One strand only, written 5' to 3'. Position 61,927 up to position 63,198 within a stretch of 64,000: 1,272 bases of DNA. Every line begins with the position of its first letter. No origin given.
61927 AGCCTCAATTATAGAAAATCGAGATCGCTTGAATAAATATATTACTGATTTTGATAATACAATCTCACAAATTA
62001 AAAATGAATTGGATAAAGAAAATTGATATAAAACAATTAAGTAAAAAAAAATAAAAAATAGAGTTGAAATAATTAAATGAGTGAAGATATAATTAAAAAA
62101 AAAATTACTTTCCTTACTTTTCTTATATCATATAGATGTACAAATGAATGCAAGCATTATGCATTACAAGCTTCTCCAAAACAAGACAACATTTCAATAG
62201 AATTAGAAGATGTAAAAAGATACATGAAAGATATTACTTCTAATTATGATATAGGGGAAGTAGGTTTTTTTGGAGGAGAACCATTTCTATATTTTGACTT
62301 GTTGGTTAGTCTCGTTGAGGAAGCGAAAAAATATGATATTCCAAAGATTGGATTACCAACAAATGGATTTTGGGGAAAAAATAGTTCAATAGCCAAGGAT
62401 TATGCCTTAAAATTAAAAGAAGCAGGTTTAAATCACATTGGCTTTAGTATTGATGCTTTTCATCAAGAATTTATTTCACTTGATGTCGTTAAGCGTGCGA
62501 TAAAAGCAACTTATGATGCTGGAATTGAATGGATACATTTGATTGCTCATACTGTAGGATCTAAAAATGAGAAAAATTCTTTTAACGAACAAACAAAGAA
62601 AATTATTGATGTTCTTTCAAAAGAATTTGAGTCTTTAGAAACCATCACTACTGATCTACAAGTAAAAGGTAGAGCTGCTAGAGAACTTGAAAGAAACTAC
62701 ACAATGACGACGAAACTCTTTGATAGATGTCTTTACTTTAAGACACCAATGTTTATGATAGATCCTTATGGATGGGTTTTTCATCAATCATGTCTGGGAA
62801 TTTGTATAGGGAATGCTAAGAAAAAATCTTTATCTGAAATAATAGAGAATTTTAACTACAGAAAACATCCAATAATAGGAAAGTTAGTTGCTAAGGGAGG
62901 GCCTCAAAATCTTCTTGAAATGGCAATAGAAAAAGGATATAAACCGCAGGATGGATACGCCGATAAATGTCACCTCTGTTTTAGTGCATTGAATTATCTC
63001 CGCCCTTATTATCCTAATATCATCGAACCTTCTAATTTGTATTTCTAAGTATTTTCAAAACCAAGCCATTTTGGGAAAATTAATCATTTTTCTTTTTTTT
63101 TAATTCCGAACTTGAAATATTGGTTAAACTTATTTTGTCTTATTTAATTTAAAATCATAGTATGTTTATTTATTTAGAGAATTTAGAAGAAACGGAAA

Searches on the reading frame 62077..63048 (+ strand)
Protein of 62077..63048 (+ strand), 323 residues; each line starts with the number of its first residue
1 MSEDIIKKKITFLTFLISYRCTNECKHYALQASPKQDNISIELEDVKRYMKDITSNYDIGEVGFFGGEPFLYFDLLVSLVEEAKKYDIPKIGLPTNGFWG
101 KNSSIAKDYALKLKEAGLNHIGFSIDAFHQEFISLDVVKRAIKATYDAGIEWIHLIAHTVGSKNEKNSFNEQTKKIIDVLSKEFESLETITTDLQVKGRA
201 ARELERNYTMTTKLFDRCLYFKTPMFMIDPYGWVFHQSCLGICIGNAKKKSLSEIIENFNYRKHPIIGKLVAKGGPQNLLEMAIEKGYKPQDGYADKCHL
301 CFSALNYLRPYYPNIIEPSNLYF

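Call 86: search_protein_families(library=pfam, proteins=[window:62077-63048:+], max_evalue=0.0001)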
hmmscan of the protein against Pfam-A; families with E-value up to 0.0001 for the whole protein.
window:62077-63048:+ (323 aa): 2 families
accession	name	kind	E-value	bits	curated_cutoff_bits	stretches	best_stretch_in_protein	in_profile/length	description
PF04055.27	Radical_SAM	-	5.4e-14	53.1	29.5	1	17-150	3-141/166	Radical SAM superfamily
PF13353.11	Fer4_12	-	5.5e-06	27.2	22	1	20-97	14-91/137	4Fe-4S single cluster domain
